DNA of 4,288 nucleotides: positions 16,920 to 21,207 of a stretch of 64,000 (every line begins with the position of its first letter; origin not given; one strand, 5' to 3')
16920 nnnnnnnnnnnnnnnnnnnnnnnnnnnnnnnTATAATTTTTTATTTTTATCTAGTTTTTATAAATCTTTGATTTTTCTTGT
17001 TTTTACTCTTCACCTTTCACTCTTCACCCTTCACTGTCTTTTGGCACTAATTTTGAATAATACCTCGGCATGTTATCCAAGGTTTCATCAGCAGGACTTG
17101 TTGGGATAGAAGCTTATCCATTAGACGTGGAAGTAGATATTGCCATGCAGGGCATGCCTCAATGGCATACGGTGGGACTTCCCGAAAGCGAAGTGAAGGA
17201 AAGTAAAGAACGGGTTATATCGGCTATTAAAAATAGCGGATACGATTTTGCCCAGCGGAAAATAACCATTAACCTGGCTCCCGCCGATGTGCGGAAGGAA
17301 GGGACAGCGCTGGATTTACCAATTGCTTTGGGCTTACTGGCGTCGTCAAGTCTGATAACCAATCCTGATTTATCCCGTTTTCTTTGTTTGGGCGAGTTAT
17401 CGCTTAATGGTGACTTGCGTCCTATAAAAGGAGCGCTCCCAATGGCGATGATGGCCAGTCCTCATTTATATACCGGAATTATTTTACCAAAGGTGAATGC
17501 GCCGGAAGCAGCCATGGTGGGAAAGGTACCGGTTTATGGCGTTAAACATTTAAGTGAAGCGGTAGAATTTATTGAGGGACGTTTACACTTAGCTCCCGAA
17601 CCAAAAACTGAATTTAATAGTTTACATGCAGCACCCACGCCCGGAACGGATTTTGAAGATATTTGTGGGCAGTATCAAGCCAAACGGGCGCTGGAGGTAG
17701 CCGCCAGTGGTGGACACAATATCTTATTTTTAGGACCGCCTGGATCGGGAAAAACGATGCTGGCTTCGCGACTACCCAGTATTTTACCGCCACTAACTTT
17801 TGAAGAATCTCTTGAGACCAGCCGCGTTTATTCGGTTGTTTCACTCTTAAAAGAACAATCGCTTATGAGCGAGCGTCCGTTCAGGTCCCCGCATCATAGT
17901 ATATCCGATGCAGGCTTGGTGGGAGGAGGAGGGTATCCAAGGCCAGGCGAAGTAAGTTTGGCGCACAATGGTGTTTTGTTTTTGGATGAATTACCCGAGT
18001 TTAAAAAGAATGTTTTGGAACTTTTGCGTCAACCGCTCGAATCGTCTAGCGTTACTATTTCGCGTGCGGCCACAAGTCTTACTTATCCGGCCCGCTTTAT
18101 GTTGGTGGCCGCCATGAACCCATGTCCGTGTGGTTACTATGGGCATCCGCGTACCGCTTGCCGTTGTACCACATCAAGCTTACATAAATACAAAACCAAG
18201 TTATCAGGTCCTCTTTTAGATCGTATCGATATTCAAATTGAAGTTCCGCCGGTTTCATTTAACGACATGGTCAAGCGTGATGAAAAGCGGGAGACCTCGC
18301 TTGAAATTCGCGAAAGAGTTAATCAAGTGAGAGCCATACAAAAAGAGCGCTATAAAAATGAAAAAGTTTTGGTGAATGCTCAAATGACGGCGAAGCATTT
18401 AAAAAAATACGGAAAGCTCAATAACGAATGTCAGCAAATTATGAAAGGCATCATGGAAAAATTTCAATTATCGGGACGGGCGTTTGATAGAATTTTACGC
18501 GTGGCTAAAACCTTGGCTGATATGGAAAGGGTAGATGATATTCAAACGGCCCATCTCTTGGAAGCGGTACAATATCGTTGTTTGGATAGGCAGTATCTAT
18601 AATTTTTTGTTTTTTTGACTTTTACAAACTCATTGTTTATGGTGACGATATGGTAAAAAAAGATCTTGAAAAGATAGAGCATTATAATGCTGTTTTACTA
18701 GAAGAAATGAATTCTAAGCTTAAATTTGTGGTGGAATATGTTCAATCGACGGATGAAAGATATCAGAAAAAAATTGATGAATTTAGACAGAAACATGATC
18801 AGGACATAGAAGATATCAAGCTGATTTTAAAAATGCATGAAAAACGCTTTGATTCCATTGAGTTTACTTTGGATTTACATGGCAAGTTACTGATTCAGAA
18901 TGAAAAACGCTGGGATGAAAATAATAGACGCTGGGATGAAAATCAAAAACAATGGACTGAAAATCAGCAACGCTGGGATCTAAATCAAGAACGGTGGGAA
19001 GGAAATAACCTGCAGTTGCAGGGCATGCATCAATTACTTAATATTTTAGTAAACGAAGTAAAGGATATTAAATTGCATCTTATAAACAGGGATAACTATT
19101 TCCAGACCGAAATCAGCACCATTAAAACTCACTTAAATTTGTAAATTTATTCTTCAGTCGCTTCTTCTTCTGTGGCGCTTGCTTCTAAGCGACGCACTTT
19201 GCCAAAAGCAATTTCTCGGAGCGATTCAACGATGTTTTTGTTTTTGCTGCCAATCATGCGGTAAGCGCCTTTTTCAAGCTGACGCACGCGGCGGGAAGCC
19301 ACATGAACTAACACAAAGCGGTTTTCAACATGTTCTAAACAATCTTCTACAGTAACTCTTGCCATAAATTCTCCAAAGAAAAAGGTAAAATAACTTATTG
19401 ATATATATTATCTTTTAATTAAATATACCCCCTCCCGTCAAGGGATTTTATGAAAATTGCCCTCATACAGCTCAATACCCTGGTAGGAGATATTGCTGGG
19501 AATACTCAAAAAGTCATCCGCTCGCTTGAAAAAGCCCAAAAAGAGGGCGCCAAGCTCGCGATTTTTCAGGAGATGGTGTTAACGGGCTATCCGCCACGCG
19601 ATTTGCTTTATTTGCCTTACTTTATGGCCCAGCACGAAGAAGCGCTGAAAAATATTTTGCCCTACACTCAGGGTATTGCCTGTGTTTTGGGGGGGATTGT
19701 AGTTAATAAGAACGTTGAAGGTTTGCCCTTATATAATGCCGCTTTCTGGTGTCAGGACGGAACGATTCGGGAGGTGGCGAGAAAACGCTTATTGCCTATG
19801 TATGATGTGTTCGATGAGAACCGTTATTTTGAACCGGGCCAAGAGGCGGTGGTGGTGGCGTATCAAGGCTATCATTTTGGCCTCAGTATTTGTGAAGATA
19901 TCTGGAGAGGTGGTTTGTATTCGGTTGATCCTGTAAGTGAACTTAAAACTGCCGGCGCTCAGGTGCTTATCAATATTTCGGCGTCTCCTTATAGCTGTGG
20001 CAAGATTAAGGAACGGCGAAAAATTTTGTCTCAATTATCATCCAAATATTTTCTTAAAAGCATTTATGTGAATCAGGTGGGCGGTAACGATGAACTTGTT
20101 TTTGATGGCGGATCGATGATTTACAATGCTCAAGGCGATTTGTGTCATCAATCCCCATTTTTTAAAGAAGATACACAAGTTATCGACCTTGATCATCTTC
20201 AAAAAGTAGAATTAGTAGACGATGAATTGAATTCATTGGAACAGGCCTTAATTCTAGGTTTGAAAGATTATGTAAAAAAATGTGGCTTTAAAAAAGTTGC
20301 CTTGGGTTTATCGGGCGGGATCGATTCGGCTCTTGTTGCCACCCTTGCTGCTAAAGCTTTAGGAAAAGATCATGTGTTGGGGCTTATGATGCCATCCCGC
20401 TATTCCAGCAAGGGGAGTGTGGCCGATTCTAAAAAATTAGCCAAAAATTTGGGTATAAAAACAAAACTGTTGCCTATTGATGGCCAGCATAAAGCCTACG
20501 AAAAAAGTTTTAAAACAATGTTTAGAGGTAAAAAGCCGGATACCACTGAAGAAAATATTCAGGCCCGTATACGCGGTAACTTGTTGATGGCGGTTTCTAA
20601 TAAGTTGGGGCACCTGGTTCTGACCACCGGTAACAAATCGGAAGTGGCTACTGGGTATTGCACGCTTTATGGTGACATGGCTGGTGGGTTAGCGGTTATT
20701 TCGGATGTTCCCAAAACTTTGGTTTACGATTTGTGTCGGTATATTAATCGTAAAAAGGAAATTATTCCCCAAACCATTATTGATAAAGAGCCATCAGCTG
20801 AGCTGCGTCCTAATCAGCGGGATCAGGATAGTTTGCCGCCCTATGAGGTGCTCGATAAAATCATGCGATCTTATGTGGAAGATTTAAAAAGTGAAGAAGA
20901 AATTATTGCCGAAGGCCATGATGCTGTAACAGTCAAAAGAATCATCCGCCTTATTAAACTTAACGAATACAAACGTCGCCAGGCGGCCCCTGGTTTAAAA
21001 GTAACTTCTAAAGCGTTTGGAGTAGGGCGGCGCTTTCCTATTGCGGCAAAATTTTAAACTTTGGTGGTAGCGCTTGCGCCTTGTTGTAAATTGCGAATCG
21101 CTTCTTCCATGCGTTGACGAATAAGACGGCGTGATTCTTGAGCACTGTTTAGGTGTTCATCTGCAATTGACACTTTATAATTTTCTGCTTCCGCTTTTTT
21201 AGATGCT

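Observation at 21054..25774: Orphan injectisome export gate (sctV) followed by a five-gene cassette of paralogous small proteins with needle/filament-like C-termini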

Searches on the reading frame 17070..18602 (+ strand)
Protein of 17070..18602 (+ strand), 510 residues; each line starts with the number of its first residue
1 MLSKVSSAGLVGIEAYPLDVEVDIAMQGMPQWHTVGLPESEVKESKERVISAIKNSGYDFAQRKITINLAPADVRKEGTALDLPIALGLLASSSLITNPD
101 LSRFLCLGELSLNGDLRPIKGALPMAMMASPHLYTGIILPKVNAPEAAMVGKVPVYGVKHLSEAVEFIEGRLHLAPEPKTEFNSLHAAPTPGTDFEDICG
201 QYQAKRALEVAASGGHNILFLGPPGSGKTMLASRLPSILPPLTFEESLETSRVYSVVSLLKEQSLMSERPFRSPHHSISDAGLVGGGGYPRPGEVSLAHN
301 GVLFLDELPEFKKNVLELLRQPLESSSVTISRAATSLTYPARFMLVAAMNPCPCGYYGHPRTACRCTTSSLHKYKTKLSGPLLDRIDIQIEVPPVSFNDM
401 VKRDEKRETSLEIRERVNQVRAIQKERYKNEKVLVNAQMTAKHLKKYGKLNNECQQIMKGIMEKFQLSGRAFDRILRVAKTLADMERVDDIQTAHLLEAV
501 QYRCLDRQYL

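Call 33: search_protein_families(library=pfam, proteins=[window:17070-18602:+], max_evalue=0.001)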
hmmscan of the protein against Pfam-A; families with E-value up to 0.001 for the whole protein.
window:17070-18602:+ (510 aa): 7 families
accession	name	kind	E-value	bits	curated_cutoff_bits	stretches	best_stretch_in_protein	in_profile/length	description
PF01078.27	Mg_chelatase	-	8.1e-99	329.6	20.3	1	194-398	1-205/207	Magnesium chelatase, subunit ChlI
PF13541.12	ChlI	-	2.7e-43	147.2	27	1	20-143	1-121/121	Subunit ChlI of Mg-chelatase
PF13335.12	Mg_chelatase_C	-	2.3e-29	102.2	26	1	408-503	2-94/94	Magnesium chelatase, subunit ChlI C-terminal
PF00493.29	MCM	-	5e-09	36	23.3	1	292-388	114-200/224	MCM P-loop domain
PF07728.20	AAA_5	-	2.1e-08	34.7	22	1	217-353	1-125/139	AAA domain (dynein-related subfamily)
PF00158.32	Sigma54_activat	-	0.00012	22.3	20.2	0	205-349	12-141/168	Sigma-54 interaction domain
PF05496.18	RuvB_N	-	0.00048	20.4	27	0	195-233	6-51/159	Holliday junction DNA helicase RuvB P-loop domain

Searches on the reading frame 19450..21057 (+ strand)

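Call 20: search_protein_families(library=ncbifam, proteins=[L020:6709-7431:-, L020:5876-6685:-, L020:5228-5833:-, L020:4880-5191:-, L020:4356-4853:-, L020:3437-4435:-, L020:2145-3440:-, L020:1639-2148:-, L020:7715-8908:-, L020:12039-13379:+], max_evalue=0.01)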
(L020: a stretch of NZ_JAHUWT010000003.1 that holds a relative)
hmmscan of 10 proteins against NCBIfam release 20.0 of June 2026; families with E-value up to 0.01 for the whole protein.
L020:6709-7431:- (240 aa): 3 families
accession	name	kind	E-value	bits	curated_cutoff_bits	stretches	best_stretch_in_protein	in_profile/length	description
TIGR04523.1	Mplasa_alph_rch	subfamily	0.0016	16.5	270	0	18-89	393-463/745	helix-rich protein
NF006543.0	PRK09039.1-2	equivalog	0.0045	16.8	305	0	156-230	145-220/350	peptidoglycan -binding protein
NF002556.0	PRK02119.1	equivalog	0.0095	16.1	119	0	160-196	6-42/73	hypothetical protein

L020:5876-6685:- (269 aa): 0 families

L020:5228-5833:- (201 aa): 0 families

L020:4880-5191:- (103 aa): 2 families
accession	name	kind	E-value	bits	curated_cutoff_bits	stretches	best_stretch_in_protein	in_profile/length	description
NF051897.1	Btc22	equivalog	3.7e-23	81.8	100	1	9-103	5-96/96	Btc22 family type III secretion system chaperone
TIGR02573.1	LcrG_PcrG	equivalog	0.0027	17.6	90.8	0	8-78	2-67/90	LcrG family type III secretion system chaperone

L020:4356-4853:- (165 aa): 7 families
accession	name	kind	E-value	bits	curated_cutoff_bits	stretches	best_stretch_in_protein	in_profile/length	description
TIGR02552.1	LcrH_SycD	equivalog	5.5e-33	113.6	104.8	1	24-155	2-134/136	SycD/LcrH family type III secretion system chaperone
NF011859.0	PRK15331.1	equivalog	4e-14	53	184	1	17-135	14-132/165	type III secretion system translocator chaperone SicA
NF011886.0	PRK15359.1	equivalog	1.5e-10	41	146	1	38-143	22-127/144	type III secretion system chaperone protein SscB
NF040959.1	MamA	equivalog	1.8e-06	27.6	200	1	30-137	61-168/204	magnetosome protein MamA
NF011890.0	PRK15363.1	equivalog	4.4e-06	26.4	163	1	18-156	12-152/157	CesD/SycD/LcrH family type III secretion system chaperone SscA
TIGR02917.1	PEP_TPR_lipo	equivalog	2.7e-05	22.2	312.2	1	38-147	565-674/899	XrtA/PEP-CTERM system TPR-repeat protein PrsT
NF047371.1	FlcA_CTERM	equivalog_domain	0.00015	20.4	300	1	40-100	473-533/646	periplasmic flagellar collar protein FlcA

L020:3437-4435:- (332 aa): 2 families
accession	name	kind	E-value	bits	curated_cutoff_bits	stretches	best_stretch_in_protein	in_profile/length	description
NF038055.1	T3SS_SctB_pilot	subfamily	4.4e-25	88.8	37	1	38-332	9-313/313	type III secretion system translocon subunit SctB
NF052420.1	translocon_SseD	equivalog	5.9e-09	36.2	130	2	219-320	52-151/152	type III secretion system translocon protein SseD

L020:2145-3440:- (431 aa): 2 families
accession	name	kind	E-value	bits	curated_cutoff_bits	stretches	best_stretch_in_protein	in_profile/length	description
NF011889.0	PRK15362.1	equivalog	4e-06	25.8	540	1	98-185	111-194/476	type III secretion system translocon protein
NF046000.1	MAG1210_fam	subfamily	0.007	15.1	275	0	102-204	26-122/550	MAG1210 family protein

L020:1639-2148:- (169 aa): 12 families
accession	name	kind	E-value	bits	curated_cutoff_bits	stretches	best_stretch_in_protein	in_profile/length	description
TIGR02552.1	LcrH_SycD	equivalog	8.2e-33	113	104.8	1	33-161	6-134/136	SycD/LcrH family type III secretion system chaperone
NF011890.0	PRK15363.1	equivalog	5.6e-11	42.3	163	1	41-161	31-151/157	CesD/SycD/LcrH family type III secretion system chaperone SscA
NF011859.0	PRK15331.1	equivalog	2.2e-06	27.9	184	1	40-159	32-147/165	type III secretion system translocator chaperone SicA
TIGR02917.1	PEP_TPR_lipo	equivalog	9.5e-06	23.8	312.2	1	42-144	564-666/899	XrtA/PEP-CTERM system TPR-repeat protein PrsT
TIGR02795.1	tol_pal_ybgF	equivalog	6.1e-05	23.6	90.1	1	48-141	5-104/119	tol-pal system protein YbgF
NF040959.1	MamA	equivalog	6.5e-05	22.5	200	1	39-143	30-135/204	magnetosome protein MamA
NF011886.0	PRK15359.1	equivalog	8.7e-05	22.3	146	1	43-161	22-140/144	type III secretion system chaperone protein SscB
NF008520.0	PRK11447.1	equivalog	0.00028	18.8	858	1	69-159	594-683/1157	cellulose synthase complex outer membrane protein BcsC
NF052415.1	T3SS_chap_SctY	equivalog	0.00061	20.3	70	0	40-98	1-59/106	type III secretion apparatus assembly chaperone SctY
TIGR03939.1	PGA_TPR_OMP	equivalog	0.0017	16.7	366.65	0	36-98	80-139/800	poly-beta-1,6 N-acetyl-D-glucosamine export porin PgaA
NF047371.1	FlcA_CTERM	equivalog_domain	0.0032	16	300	1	31-103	459-531/646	periplasmic flagellar collar protein FlcA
NF011726.0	PRK15179.1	equivalog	0.0048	15.2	733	1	28-155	35-162/694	Vi polysaccharide biosynthesis protein TviE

L020:7715-8908:- (397 aa): 0 families

L020:12039-13379:+ (446 aa): 3 families
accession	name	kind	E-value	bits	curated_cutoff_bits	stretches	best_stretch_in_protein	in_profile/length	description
TIGR02500.1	type_III_yscD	equivalog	7.6e-62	209.6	86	1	12-445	2-411/413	type III secretion system inner membrane ring subunit SctD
NF041525.1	HrpD5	equivalog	2.5e-13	50.2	300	1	132-307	101-271/314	HrpD5 family protein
NF051434.1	ArfA_OmpATb_N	equivalog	0.001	19.4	81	0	276-312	74-109/114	channel-forming protein ArfA/OmpATb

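Call 75: search_protein_families(library=ncbifam, proteins=[L001:3107-3400:+], max_evalue=0.5)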
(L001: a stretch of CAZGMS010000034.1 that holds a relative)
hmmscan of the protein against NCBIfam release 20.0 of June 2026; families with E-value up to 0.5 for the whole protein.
L001:3107-3400:+ (97 aa): 1 family
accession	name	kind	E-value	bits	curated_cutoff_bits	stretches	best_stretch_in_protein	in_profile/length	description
NF033611.0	SAVED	domain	0.11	12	33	1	49-93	45-91/261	SAVED domain-containing protein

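Call 84: search_protein_families(library=pfam, proteins=[L001:24-545:+, L001:5758-7086:+, L001:7093-8055:+], max_evalue=0.05)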
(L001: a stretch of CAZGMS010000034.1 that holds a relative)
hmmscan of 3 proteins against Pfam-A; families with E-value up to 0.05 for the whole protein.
L001:24-545:+ (173 aa): 2 families
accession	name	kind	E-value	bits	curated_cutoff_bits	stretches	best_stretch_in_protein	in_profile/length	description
PF17874.7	TPR_MalT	-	0.0074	16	45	1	12-57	112-157/336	MalT-like TPR region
PF10545.15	MADF_DNA_bdg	-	0.043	14.6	22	0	39-70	31-64/84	Alcohol dehydrogenase transcription factor Myb/SANT-like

L001:5758-7086:+ (442 aa): 1 family
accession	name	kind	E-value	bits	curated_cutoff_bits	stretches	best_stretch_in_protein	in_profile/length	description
PF00353.25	HemolysinCabind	-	2.1e-57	191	23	10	101-135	2-36/36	RTX calcium-binding nonapeptide repeat (4 copies)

L001:7093-8055:+ (320 aa): 0 families
